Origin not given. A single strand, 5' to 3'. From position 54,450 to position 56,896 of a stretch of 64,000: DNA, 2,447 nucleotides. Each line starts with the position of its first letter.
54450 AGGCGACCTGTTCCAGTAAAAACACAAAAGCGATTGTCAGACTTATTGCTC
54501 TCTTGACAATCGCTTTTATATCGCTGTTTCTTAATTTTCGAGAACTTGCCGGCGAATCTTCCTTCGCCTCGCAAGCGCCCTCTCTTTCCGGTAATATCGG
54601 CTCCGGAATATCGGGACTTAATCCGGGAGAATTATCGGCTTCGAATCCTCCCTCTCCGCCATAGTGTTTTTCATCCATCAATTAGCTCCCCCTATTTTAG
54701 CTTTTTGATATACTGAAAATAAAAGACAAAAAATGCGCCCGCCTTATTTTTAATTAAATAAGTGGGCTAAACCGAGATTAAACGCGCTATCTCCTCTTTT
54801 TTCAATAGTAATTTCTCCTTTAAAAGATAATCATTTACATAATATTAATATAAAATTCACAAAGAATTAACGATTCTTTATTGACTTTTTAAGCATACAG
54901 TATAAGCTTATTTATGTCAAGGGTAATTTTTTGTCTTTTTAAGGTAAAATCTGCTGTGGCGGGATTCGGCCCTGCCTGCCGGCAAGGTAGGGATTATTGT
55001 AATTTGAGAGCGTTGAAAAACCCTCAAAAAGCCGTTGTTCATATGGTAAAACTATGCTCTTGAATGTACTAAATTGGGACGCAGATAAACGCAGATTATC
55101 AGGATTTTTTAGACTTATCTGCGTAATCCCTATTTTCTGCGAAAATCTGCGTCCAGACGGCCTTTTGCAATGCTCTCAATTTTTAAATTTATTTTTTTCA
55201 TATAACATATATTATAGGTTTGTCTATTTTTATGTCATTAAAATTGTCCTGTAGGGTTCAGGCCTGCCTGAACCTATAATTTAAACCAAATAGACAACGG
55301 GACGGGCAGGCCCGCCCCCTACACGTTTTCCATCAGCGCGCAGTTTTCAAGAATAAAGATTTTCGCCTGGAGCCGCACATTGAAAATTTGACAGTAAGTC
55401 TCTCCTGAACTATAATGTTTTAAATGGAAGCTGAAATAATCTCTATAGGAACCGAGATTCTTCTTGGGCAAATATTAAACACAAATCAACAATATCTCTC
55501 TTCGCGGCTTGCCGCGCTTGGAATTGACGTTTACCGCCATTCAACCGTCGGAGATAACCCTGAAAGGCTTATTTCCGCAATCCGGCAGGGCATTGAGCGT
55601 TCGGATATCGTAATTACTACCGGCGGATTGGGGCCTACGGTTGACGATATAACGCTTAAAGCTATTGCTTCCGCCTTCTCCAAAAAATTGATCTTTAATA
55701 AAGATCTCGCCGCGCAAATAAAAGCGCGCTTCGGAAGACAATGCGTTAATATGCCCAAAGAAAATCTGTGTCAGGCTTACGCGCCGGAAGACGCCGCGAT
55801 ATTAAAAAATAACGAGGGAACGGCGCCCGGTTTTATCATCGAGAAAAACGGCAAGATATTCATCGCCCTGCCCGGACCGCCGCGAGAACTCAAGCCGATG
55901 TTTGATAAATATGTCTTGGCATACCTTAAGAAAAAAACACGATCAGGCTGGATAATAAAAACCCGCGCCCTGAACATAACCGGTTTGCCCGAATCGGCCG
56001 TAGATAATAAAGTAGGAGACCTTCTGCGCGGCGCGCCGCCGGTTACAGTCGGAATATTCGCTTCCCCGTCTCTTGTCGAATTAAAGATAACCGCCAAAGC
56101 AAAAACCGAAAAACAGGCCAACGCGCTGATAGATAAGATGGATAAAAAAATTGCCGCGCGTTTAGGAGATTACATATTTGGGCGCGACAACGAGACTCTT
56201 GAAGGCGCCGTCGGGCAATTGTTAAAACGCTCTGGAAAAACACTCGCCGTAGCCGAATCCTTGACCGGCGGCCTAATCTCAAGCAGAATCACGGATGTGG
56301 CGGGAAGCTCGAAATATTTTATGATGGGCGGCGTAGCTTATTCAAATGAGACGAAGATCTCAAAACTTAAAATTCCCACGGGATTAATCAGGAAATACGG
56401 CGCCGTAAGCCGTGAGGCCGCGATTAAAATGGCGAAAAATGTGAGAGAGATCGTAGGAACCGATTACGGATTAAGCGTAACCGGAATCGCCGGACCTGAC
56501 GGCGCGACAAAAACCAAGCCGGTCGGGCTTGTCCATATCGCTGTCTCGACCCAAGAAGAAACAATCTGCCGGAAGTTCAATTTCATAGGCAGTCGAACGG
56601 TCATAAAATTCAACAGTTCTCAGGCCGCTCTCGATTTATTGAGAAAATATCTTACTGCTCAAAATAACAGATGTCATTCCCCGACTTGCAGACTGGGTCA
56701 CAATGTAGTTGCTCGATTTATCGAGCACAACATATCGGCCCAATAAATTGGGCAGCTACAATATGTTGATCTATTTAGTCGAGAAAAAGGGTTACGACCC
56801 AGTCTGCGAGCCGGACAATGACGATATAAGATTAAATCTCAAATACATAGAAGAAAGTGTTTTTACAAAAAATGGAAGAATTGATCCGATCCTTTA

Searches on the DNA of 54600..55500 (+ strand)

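Call 7: search_rna_families(source=window, start=54600, end=55500, threshold=evalue, max_evalue=10)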
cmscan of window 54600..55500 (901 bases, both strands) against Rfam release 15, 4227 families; matches with E-value up to 10: 4.
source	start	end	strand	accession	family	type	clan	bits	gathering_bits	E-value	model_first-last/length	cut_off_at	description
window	54719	54803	-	RF00692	MIR171_2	Gene; miRNA;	CL00099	16.9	65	1.2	1-111/111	no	MIR171_2 microRNA precursor family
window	55069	55166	-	RF03140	S4-Clostridia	Cis-reg; leader;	CL00119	16.5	37.5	1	1-55/55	no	S4-Clostridia ribosomal protein leader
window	55203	55279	-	RF01619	ceN115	Gene; sRNA;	-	12.8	44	9.2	24-106/159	no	C. elegans sRNA ceN115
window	54693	54793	-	RF02060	STnc410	Gene; sRNA;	-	12.4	50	7.1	1-158/158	no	Enterobacterial sRNA STnc410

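Call 86: search_dna_similar(query=window:55070-55160:+, collection=ecoli_genomes, mode=distant, max_evalue=0.001, max_rows=5)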
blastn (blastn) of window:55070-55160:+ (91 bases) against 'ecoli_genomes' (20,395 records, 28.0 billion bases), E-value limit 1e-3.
No match.

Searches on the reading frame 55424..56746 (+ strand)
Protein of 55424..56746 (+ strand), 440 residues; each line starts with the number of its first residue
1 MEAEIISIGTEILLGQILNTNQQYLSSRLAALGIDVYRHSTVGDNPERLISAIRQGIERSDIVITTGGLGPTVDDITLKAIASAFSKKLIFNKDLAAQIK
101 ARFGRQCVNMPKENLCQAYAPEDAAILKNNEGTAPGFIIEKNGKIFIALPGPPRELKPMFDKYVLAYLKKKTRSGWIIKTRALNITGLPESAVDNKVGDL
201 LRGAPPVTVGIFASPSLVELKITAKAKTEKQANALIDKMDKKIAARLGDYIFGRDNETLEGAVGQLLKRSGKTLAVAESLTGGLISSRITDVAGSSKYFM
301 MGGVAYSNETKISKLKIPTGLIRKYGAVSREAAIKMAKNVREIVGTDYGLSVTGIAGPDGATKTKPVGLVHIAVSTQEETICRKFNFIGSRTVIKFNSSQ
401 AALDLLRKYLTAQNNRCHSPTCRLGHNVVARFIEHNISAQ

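Call 9: find_encoding_contigs(protein=window:55424-56746:+, flank=10000, max_places=6)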
Protein window:55424-56746:+ (440 aa): no gene with exactly this product is on record in the collection.

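Call 12: find_homologous_proteins(query=window:55424-56746:+, max_evalue=1e-30)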
Query window:55424-56746:+ (440 aa): 8000 proteins with E <= 1e-30 among 8000 candidates; the best 120 are listed.
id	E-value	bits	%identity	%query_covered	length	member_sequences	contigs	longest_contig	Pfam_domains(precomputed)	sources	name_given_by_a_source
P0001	8.0e-285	962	100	100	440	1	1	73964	PF18146.7,PF00994.30,PF02464.24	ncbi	ncbi:MAG: competence/damage-inducible protein A [Candidatus Omnitrophota bacterium]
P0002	2.8e-234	795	87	96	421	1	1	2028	PF18146.7,PF00994.30,PF02464.24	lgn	-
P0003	1.2e-192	658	72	94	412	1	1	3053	PF18146.7,PF00994.30,PF02464.24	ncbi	-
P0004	2.8e-192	657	72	93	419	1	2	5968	PF18146.7,PF00994.30,PF02464.24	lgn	-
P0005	6.0e-192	656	72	95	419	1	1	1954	PF18146.7,PF00994.30,PF02464.24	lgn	-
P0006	7.8e-192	656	74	93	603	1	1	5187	PF10469.16,PF18146.7,PF00994.30,PF02834.23,PF02464.24,PF13563.13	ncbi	-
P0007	5.5e-191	653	72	94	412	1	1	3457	PF18146.7,PF00994.30,PF02464.24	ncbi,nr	ncbi:MAG: competence/damage-inducible protein A [Candidatus Omnitrophota bacterium]|nr:competence/da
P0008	1.1e-190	652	71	96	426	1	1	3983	PF18146.7,PF00994.30,PF02464.24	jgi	jgi:nicotinamide-nucleotide amidase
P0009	6.8e-190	649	72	94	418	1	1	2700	PF18146.7,PF00994.30,PF02464.24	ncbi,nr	ncbi:MAG: competence/damage-inducible protein A, partial [Candidatus Omnitrophota bacterium]|nr:comp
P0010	3.5e-189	647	72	93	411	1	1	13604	PF18146.7,PF00994.30,PF02464.24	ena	-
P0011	4.0e-189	647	71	93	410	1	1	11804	PF18146.7,PF00994.30,PF02464.24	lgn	-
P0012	4.5e-189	647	70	96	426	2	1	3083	PF18146.7,PF00994.30,PF02464.24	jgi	-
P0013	5.8e-189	646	72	93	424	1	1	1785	PF18146.7,PF00994.30,PF02464.24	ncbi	-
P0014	5.5e-184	630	68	95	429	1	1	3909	PF18146.7,PF00994.30,PF02464.24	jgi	-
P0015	7.8e-184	629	68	96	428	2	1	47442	PF18146.7,PF00994.30,PF02464.24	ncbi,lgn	-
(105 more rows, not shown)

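Call 13: find_encoding_contigs(protein=P0001, flank=10000, max_places=4)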
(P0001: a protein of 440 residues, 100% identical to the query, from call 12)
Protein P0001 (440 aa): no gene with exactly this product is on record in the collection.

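Call 14: find_encoding_contigs(protein=P0002, flank=10000, max_places=4)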
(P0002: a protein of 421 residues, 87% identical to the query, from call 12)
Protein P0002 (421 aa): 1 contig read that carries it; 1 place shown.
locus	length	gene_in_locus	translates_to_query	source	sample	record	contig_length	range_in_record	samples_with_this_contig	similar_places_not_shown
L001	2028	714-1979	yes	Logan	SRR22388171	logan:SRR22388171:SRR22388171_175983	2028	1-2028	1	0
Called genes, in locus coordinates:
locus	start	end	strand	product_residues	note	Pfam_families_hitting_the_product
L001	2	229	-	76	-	?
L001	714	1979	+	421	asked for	PF00994:MoCF_biosynth, PF18146:CinA_KH, PF02464:CinA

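Call 39: find_encoding_contigs(protein=P0015, flank=6000, max_places=2)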
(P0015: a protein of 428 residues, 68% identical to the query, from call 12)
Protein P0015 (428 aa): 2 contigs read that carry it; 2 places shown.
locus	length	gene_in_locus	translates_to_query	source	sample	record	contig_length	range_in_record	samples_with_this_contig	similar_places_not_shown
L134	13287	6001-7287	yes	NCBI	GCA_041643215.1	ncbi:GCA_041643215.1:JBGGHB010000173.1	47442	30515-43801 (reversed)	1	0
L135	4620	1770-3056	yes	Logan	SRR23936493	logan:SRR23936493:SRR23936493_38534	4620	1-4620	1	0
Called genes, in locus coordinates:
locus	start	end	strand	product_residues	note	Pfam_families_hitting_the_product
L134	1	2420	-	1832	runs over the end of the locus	PF13620:CarboxypepD_reg (weak), PF22904:NOMO1-like_2nd (weak), PF09136:Glucodextran_B, PF20148:DUF6531, PF05593:RHS_repeat, PF25023:TEN_YD-shell, PF05593:RHS_repeat, PF25023:TEN_YD-shell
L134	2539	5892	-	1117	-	PF00754:F5_F8_type_C, PF22633:F5_F8_type_C_2, PF00754:F5_F8_type_C, PF22633:F5_F8_type_C_2, PF00754:F5_F8_type_C, PF22633:F5_F8_type_C_2 (weak)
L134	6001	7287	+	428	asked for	PF00994:MoCF_biosynth, PF18146:CinA_KH, PF02464:CinA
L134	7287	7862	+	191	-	PF02834:LigT_PEase, PF10469:AKAP7_NLS, PF13563:2_5_RNA_ligase2, PF02834:LigT_PEase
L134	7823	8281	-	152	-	PF04608:PgpA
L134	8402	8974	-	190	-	PF01066:CDP-OH_P_transf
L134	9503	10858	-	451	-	PF00919:UPF0004, PF04055:Radical_SAM, PF18693:TRAM_2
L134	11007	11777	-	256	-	PF12844:HTH_19 (weak), PF13413:HTH_25, PF13464:RodZ_C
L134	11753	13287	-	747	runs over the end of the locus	PF13491:FtsK_4TM, PF17854:FtsK_alpha, PF01580:FtsK_SpoIIIE, PF09397:FtsK_gamma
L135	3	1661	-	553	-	?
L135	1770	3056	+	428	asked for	PF00994:MoCF_biosynth, PF18146:CinA_KH, PF02464:CinA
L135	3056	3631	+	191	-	PF02834:LigT_PEase, PF10469:AKAP7_NLS, PF13563:2_5_RNA_ligase2, PF02834:LigT_PEase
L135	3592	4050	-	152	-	PF04608:PgpA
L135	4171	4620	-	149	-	?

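Call 40: find_encoding_contigs(protein=P0010, flank=6000, max_places=2)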
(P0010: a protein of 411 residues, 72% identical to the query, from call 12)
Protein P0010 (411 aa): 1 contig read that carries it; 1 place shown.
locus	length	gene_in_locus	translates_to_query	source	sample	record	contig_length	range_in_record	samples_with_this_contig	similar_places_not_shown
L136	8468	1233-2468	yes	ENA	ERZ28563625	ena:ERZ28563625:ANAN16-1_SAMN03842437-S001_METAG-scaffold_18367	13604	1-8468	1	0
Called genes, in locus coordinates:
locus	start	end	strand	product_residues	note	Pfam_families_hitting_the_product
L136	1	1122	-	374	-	?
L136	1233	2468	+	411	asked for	PF00994:MoCF_biosynth, PF18146:CinA_KH, PF02464:CinA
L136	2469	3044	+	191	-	PF02834:LigT_PEase, PF10469:AKAP7_NLS, PF13563:2_5_RNA_ligase2, PF02834:LigT_PEase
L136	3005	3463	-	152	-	PF04608:PgpA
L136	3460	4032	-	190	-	PF01066:CDP-OH_P_transf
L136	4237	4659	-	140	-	-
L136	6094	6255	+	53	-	-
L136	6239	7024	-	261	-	PF13413:HTH_25, PF13560:HTH_31 (faint), PF13464:RodZ_C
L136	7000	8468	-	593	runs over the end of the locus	PF17854:FtsK_alpha, PF01580:FtsK_SpoIIIE, PF09397:FtsK_gamma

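Call 41: find_encoding_contigs(protein=P0004, flank=6000, max_places=2)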
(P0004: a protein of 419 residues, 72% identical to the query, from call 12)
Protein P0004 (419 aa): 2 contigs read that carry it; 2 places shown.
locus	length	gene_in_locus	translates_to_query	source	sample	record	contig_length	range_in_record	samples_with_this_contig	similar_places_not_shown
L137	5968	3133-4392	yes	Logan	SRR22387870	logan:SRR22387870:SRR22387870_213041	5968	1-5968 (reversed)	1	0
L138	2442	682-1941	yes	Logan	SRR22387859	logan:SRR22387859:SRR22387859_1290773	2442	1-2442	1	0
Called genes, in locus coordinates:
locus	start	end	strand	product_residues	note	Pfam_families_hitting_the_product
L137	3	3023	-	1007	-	?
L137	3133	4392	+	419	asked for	PF00994:MoCF_biosynth, PF18146:CinA_KH, PF02464:CinA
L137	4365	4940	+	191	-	PF02834:LigT_PEase, PF10469:AKAP7_NLS, PF13563:2_5_RNA_ligase2, PF02834:LigT_PEase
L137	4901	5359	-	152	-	PF04608:PgpA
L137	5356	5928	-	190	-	PF01066:CDP-OH_P_transf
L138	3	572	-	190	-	?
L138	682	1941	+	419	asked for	PF00994:MoCF_biosynth, PF18146:CinA_KH, PF02464:CinA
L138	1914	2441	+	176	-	?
